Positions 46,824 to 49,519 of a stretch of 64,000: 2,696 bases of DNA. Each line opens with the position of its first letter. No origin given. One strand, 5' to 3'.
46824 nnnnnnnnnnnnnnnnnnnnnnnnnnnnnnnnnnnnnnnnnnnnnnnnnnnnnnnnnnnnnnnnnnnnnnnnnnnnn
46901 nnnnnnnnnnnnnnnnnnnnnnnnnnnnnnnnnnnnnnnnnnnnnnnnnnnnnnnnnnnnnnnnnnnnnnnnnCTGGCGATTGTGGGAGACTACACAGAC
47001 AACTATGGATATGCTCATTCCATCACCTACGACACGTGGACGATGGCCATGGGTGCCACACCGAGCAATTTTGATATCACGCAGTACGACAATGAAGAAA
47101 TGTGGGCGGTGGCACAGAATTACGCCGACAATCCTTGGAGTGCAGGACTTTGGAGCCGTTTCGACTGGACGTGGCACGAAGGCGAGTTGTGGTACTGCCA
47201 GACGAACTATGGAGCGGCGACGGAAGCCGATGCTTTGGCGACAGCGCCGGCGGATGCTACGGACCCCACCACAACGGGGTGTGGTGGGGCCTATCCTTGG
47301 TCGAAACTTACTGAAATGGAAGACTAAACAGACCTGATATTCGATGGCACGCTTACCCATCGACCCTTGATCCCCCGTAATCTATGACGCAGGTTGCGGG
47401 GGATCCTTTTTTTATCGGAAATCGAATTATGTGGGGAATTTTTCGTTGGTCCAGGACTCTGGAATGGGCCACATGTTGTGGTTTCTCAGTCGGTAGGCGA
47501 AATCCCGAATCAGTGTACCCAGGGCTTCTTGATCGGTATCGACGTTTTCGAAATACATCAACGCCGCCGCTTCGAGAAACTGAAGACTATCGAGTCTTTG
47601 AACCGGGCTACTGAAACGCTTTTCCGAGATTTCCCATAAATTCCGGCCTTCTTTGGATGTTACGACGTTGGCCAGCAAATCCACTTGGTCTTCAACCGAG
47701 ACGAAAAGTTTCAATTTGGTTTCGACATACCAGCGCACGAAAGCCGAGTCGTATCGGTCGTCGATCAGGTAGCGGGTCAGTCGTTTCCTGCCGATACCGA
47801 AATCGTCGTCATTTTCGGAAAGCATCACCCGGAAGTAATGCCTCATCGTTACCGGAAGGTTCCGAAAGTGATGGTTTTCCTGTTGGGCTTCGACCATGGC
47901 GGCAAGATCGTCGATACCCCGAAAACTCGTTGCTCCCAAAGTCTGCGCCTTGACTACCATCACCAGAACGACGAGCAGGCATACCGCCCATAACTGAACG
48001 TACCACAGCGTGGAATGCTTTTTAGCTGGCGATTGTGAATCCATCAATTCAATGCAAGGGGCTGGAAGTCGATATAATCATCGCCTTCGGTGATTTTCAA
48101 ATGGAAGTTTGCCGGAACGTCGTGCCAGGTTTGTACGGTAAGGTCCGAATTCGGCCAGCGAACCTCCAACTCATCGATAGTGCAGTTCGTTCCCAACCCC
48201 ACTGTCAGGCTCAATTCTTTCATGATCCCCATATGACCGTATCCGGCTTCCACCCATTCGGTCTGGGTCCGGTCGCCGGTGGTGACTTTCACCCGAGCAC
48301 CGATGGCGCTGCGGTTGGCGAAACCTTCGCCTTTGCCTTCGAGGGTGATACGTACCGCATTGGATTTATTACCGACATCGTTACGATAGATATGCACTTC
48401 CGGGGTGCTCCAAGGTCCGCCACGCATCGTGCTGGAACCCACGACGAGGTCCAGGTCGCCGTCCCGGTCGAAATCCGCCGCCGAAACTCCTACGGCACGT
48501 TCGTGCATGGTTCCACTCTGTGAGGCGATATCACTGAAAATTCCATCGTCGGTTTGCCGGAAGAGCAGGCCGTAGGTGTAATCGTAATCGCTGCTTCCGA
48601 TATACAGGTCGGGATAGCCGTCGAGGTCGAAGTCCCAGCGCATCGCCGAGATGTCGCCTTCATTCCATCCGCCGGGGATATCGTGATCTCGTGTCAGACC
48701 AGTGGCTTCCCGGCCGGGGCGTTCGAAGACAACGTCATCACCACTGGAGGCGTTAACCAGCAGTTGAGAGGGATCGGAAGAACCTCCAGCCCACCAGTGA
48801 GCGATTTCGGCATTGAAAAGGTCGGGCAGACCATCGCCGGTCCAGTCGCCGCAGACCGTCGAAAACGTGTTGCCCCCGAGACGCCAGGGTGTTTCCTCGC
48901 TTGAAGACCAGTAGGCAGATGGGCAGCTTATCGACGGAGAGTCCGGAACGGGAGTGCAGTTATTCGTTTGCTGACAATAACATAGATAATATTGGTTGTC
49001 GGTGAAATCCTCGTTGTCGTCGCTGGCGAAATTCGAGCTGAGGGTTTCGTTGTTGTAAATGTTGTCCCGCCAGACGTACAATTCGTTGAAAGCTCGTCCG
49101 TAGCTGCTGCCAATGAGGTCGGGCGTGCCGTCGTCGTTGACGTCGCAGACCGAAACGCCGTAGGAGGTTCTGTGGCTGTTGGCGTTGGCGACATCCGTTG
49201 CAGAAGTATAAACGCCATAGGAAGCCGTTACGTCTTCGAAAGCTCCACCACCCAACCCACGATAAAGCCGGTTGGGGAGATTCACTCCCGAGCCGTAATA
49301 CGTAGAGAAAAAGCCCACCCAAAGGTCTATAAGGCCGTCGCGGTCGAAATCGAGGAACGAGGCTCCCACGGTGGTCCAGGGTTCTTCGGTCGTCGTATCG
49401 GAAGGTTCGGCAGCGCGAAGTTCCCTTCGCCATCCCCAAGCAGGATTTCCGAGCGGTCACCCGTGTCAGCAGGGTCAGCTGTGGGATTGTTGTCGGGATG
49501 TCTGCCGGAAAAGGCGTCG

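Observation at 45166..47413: Cobalamin riboswitch controlling a single orphan repeat lipoprotein: candidate new surface corrinoid-binding protein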

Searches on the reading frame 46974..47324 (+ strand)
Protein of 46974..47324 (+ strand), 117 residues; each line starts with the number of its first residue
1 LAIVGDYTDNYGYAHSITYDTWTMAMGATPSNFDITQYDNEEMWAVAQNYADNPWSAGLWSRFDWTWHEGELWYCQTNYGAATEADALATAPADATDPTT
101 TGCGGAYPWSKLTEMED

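Call 34: search_solved_structures(query=A2, max_evalue=10, show_alignments=2)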
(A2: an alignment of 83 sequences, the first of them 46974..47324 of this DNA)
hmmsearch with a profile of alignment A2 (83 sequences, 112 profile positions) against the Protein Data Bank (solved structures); distinct sequences matched with E-value up to 10: 2.
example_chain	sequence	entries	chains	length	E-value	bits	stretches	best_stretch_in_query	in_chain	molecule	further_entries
1nek_A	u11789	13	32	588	0.52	14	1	27-81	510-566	Succinate dehydrogenase flavoprotein subunit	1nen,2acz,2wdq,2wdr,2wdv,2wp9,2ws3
5a07_A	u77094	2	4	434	9.2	9.9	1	6-76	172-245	PROBABLE MANNOSYLTRANSFERASE KTR4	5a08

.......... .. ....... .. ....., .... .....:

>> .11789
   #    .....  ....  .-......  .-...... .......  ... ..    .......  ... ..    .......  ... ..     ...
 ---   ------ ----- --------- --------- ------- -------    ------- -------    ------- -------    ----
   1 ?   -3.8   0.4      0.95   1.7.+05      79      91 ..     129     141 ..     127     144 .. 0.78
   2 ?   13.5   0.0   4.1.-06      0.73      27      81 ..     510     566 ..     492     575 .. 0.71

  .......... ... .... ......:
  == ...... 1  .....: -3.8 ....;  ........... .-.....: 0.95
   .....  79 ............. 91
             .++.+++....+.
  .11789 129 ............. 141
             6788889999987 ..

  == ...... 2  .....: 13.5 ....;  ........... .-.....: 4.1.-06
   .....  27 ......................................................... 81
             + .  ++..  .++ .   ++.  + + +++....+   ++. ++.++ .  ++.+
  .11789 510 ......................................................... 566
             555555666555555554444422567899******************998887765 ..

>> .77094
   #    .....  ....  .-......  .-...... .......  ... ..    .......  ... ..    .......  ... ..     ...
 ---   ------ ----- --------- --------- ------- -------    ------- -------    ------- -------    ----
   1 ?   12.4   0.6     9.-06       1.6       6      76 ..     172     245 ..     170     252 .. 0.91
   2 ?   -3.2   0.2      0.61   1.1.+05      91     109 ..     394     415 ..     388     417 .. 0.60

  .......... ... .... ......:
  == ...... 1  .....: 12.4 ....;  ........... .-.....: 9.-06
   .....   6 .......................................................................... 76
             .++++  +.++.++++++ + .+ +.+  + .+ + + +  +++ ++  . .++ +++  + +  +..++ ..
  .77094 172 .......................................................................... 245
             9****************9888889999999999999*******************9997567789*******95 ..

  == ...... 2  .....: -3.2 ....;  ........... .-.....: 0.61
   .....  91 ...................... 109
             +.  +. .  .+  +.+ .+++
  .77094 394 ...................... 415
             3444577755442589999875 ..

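Call 40: predict_structure(alignment_id=A2)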
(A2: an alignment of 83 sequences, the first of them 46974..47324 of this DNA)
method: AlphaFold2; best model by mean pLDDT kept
length: 117 residues; sequences in the alignment: 83
mean_pLDDT: 95.9   pTM: 0.88
mean pLDDT of the five models: 95.9, 95.7, 95.7, 95.7, 94.4
residues with pLDDT >= 90: 106; 70-90: 11; 50-70: 0; < 50: 0
segments of 3 or more residues with pLDDT < 50: none
pLDDT, mean of each block of 10 residues (from residue 1): 96 97 94 98 98 97 98 97 98 95 89 93
secondary structure, 60 per line:
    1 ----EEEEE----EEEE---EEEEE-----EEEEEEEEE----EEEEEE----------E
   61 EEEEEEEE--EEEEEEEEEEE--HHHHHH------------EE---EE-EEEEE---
elements in order: E5-9 E14-17 E21-25 E31-39 E44-49 E60-68 E71-81 H84-89 E110-114

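Call 43: fold_search(model_id=the predicted structure, library=pdb)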
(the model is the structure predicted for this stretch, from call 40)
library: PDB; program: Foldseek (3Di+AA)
matches with E <= 10: 373; with E <= 0.001: 0
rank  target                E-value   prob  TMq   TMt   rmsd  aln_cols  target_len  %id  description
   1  2m89_MODEL_1_A        2.4e-01  0.72  0.31  0.28   7.9        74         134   16  Solution structure of the Aha1 dimer from Colwellia psychrerythraea (released 2013-09-04)
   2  3cnw_B                4.7e-01  0.72  0.36  0.31   7.1        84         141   10  Three-dimensional structure of the protein XoxI (Q81AY6) from Bacillus cereus. Northeast Structural Genomics Consortiu (released 2008-04-08)
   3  5ha0                  5.5e-01  0.63  0.40  0.32   4.9        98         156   12  Crystal structure of the LTBP1 leukotriene d4 complex (released 2016-05-11)
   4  7z1s                  5.5e-01  0.38  0.28  0.19   7.5        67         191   13  X-ray crystal structure of SLPYL1-NIO complex (released 2022-07-13)
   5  3f08_A                6.1e-01  0.63  0.35  0.31   7.4        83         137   10  Crystal structure of the putative uncharacterized protein Q6HG14 from Bacilllus thuringiensis. Northeast Structural Ge (released 2008-11-18)
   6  2uz2_A                6.1e-01  0.20  0.32  0.32   8.1       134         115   10  Crystal structure of Xenavidin (released 2008-06-03)
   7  5byp_A                6.4e-01  0.44  0.36  0.35   6.6       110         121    7  Crystal structure of an uncharacterized protein (BACEGG_01585) from Bacteroides eggerthii DSM 20697 at 2.60 A resoluti (released 2015-07-08)
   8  5jk2_H                7.1e-01  0.95  0.58  0.57   4.4       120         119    8  Crystal structure of Treponema pallidum Tp0751 (Pallilysin) (released 2016-10-12)
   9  3cnw_A                7.9e-01  0.47  0.35  0.29   7.5        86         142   10  Three-dimensional structure of the protein XoxI (Q81AY6) from Bacillus cereus. Northeast Structural Genomics Consortiu (released 2008-04-08)
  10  7our_C                7.9e-01  0.41  0.42  0.42   6.7       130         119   12  Wilavidin apo form (P1 form) (released 2021-11-17)
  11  5jk2_I                8.7e-01  0.96  0.60  0.61   3.8       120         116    8  Crystal structure of Treponema pallidum Tp0751 (Pallilysin) (released 2016-10-12)
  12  5jk2_E                8.7e-01  0.54  0.44  0.40   7.6        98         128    9  Crystal structure of Treponema pallidum Tp0751 (Pallilysin) (released 2016-10-12)
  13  3f08_B                9.2e-01  0.47  0.36  0.31   7.3        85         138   10  Crystal structure of the putative uncharacterized protein Q6HG14 from Bacilllus thuringiensis. Northeast Structural Ge (released 2008-11-18)
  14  4qrl                  9.2e-01  0.44  0.36  0.38   6.3        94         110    8  Crystal structure of a lipocalin-like protein (BACUNI_01346) from Bacteroides uniformis ATCC 8492 at 1.79 A resolution (released 2014-08-27)
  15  4jnj_C                9.2e-01  0.33  0.43  0.44   6.3       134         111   13  Structure based engineering of streptavidin monomer with a reduced biotin dissociation rate (released 2013-05-29)
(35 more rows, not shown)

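Call 88: search_protein_representatives(alignment_id=A2)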
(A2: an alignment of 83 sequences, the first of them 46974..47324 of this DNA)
Query: 83 sequences, 112 profile positions. Proteins with E-value up to 0.001 (for the whole library): 1432; up to 1e-10: 1162; up to 1e-30: 404. The best 150 are listed.
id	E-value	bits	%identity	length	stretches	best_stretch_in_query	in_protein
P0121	2.7e-160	539.9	-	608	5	2-109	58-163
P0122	2.6e-141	478.7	-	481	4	2-108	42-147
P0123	3.9e-137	465.3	-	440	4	2-110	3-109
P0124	1.0e-136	463.9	-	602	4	2-108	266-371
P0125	1.1e-135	460.6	-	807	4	2-110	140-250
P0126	3.2e-134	455.9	-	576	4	2-108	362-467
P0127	3.2e-126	430.1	-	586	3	2-108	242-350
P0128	1.7e-124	424.6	-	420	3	2-109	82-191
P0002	7.7e-120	409.6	-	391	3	1-108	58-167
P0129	2.5e-114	391.8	-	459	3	2-109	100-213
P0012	2.3e-109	375.9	-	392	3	2-110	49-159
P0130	1.1e-107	370.5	-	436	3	2-108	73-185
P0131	5.6e-107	368.2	-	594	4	7-108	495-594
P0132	5.7e-107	368.1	-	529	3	2-110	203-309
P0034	6.1e-106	364.8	-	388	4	2-106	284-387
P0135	2.1e-98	340.6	-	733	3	2-107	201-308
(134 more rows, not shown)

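Call 97: search_protein_families(library=ncbifam, proteins=[P0135], max_evalue=0.1)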
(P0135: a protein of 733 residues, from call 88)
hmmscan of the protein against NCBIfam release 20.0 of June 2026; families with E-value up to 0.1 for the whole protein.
P0135 (733 aa): 1 family
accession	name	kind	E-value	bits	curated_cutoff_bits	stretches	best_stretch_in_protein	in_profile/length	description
NF047669.1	LIC13354_fam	subfamily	2.3e-10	41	130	2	221-302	75-162/174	LIC13354 family exoprotein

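Call 103: search_protein_families(library=ncbifam, alignment_id=A2, max_evalue=0.01)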
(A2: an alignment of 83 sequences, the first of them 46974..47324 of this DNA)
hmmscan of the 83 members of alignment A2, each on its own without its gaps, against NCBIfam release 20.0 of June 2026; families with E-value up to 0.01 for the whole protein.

A. member 1, window:46974-47324:+ (117 aa): 1 family
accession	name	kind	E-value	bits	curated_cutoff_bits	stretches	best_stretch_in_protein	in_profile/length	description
NF047669.1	LIC13354_fam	subfamily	1.6e-05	25.3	130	1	21-110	72-171/174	LIC13354 family exoprotein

B. families by the number of members that match (of 83 scanned): 3 families
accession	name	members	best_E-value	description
NF047669.1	LIC13354_fam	56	3.8e-08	LIC13354 family exoprotein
NF002295.0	PRK01222.1-1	1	0.0064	phosphoribosylanthranilate isomerase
NF033464.1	cyanoexo_CrtC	1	0.0082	cyanoexosortase C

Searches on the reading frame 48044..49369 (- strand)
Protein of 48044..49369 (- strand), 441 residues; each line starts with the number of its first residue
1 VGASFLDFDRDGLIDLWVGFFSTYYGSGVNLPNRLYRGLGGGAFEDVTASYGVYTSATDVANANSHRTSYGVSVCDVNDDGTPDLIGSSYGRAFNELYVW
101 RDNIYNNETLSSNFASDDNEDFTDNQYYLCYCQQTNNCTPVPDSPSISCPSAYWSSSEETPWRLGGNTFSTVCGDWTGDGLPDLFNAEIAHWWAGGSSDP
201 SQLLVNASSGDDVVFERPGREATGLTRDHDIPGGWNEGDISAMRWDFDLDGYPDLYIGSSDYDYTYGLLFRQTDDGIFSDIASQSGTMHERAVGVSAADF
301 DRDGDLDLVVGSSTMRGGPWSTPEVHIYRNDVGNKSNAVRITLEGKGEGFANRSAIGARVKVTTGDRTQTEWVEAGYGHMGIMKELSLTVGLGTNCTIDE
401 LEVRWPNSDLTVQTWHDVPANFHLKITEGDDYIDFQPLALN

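Call 7: search_protein_families(library=pfam, proteins=[window:48044-49369:-], max_evalue=0.01)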
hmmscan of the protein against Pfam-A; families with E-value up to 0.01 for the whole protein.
window:48044-49369:- (441 aa): 3 families
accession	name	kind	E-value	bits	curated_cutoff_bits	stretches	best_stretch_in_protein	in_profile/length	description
PF13517.12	FG-GAP_3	-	1.3e-21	77.4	26.9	2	246-310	1-61/61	FG-GAP-like repeat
PF07593.17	UnbV_ASPIC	-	3.2e-15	56.2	23.4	1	355-422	1-65/68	ASPIC and UnbV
PF01839.29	FG-GAP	-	1.6e-10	41.1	22.1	1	295-312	5-22/37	FG-GAP repeat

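Call 8: search_protein_families(library=ncbifam, proteins=[window:48044-49369:-], max_evalue=0.01)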
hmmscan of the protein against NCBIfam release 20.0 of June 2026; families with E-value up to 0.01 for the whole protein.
window:48044-49369:- (441 aa): 0 families
